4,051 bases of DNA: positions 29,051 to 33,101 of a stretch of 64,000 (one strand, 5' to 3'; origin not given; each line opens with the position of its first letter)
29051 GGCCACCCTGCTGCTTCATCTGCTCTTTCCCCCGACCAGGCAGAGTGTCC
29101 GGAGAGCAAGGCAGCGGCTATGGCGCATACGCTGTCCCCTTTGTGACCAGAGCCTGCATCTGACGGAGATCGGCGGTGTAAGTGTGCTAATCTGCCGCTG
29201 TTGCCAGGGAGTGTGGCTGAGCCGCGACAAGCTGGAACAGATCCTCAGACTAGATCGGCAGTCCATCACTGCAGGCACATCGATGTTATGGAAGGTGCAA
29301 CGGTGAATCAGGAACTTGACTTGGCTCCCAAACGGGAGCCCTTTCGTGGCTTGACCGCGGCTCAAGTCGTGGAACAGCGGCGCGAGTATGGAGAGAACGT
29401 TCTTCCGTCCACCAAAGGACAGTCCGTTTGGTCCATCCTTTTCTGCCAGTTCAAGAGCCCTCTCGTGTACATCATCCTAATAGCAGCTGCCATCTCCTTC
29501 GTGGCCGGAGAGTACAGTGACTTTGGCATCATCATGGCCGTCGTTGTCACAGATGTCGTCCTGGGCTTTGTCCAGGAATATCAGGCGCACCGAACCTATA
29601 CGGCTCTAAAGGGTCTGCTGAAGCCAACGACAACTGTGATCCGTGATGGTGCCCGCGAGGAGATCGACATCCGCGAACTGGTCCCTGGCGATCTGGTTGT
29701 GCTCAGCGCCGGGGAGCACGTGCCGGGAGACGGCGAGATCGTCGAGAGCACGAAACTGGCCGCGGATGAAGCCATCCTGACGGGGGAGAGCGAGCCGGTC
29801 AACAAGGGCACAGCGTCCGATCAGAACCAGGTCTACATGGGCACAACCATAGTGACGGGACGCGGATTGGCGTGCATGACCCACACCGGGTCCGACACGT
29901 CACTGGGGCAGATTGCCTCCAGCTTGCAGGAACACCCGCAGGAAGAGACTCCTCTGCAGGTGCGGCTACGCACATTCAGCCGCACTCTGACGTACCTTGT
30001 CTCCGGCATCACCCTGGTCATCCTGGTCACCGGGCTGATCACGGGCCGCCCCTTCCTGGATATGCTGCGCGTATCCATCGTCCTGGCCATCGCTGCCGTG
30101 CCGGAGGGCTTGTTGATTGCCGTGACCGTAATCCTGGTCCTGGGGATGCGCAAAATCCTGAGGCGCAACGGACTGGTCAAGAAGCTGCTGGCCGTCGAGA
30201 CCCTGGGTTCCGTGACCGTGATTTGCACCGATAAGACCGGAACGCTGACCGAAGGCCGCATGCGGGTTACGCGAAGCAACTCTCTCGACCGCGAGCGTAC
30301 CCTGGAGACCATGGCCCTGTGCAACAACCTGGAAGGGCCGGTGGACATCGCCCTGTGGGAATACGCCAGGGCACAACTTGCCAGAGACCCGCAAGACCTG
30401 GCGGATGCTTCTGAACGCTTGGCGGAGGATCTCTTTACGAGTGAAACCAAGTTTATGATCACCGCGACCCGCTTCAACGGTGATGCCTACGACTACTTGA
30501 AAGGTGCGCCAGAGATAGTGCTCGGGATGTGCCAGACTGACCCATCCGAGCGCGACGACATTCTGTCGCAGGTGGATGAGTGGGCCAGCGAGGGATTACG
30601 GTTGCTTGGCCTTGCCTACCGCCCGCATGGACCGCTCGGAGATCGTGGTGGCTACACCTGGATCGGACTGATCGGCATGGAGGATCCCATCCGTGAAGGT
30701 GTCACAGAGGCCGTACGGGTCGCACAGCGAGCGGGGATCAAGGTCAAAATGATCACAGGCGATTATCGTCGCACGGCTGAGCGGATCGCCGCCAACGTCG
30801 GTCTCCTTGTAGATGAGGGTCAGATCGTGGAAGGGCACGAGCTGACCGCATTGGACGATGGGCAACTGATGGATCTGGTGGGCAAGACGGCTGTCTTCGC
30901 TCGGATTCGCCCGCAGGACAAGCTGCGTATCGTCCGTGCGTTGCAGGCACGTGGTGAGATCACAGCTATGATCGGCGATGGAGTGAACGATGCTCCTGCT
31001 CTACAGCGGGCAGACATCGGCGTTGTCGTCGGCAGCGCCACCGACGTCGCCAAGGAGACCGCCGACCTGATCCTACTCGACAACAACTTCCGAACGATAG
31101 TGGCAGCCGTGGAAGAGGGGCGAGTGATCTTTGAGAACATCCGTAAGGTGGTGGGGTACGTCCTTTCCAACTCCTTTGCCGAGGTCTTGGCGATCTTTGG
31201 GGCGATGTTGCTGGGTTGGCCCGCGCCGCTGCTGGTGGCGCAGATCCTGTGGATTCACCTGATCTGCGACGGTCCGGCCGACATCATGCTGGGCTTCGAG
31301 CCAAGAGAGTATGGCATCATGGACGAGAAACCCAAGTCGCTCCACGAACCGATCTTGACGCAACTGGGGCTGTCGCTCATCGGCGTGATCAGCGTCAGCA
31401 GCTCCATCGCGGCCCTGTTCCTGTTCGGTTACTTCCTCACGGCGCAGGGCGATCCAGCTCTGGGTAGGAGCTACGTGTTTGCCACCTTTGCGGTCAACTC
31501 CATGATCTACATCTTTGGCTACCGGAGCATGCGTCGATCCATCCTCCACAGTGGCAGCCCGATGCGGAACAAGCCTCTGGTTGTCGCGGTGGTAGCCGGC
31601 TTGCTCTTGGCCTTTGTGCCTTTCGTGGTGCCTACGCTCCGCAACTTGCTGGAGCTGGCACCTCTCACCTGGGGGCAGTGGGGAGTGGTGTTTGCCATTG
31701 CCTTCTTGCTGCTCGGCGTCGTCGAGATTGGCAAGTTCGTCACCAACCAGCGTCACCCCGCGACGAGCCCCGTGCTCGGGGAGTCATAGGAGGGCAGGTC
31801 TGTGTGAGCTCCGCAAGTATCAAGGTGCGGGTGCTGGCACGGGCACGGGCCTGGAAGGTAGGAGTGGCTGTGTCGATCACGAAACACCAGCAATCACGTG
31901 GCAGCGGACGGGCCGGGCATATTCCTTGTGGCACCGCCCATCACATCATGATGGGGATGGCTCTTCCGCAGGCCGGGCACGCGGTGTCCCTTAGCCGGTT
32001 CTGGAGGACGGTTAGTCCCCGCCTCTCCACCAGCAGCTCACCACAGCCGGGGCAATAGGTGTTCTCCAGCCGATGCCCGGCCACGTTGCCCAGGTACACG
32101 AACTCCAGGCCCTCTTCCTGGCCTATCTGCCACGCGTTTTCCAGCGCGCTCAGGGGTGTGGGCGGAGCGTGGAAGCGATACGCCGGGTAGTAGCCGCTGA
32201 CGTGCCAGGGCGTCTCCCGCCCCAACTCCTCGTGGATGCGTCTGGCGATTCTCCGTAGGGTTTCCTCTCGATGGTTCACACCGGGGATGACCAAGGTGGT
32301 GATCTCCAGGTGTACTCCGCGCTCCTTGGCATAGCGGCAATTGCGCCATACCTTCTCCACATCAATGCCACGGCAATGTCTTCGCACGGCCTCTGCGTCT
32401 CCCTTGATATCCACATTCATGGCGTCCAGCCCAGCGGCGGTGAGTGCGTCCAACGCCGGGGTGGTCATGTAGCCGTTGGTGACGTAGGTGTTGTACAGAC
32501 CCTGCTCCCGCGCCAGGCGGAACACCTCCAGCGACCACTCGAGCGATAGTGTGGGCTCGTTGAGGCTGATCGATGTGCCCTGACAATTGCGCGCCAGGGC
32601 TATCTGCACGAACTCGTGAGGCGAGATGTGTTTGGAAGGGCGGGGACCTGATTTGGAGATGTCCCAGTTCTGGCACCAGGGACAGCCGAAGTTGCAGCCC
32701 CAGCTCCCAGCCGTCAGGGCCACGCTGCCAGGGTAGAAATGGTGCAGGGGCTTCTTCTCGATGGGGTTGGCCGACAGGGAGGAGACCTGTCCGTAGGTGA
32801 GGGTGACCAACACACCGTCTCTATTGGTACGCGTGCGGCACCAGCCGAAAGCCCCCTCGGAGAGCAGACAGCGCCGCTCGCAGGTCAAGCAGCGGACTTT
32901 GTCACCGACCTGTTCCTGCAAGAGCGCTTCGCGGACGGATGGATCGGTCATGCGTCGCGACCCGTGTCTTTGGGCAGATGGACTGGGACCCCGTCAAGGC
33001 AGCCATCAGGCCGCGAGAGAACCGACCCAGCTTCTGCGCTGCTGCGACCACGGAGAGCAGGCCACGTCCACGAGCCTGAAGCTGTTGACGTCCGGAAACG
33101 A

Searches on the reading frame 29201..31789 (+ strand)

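Call 41: search_protein_families(library=pfam, proteins=[window:29201-31789:+])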
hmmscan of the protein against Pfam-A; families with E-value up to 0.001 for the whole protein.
window:29201-31789:+ (862 aa): 7 families
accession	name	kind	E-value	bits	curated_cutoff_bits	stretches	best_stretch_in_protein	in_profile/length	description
PF00122.25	E1-E2_ATPase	-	1e-49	169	28.1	1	139-321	2-180/181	E1-E2 ATPase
PF00689.26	Cation_ATPase_C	-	2e-37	129.1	27.3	1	674-846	1-174/175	Cation transporting ATPase, C-terminus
PF00702.32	Hydrolase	-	1.2e-22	81.7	26.4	1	339-605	2-191/191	haloacid dehalogenase-like hydrolase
PF00690.31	Cation_ATPase_N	-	1.1e-14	54.3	20.4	1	48-99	18-69/69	Cation transporter/ATPase, N-terminus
PF08282.18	Hydrolase_3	-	1.5e-07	31.8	20.9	1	578-633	196-251/255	haloacid dehalogenase-like hydrolase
PF13246.12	Cation_ATPase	-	6.1e-07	29.8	21.7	1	380-446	23-90/91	Cation transport ATPase (P-type)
PF12710.13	HAD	-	3.5e-06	28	27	1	498-602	87-189/189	haloacid dehalogenase-like hydrolase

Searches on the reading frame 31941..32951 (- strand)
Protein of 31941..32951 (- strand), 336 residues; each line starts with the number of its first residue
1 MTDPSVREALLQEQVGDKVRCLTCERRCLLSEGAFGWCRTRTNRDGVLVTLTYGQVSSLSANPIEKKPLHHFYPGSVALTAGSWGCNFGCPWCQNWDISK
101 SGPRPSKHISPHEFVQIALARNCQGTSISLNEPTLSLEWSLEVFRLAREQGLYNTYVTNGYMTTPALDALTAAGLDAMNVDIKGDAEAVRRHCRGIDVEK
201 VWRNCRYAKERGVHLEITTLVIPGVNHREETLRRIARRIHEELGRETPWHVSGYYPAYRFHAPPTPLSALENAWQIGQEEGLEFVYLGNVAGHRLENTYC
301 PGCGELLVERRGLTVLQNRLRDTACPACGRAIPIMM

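Call 41: search_protein_families(library=pfam, proteins=[window:31941-32951:-])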
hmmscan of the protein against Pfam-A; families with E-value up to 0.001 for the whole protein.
window:31941-32951:- (336 aa): 1 family
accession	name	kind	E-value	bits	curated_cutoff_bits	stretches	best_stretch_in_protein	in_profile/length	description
PF04055.27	Radical_SAM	-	9.3e-26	91.4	29.5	1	85-233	6-164/166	Radical SAM superfamily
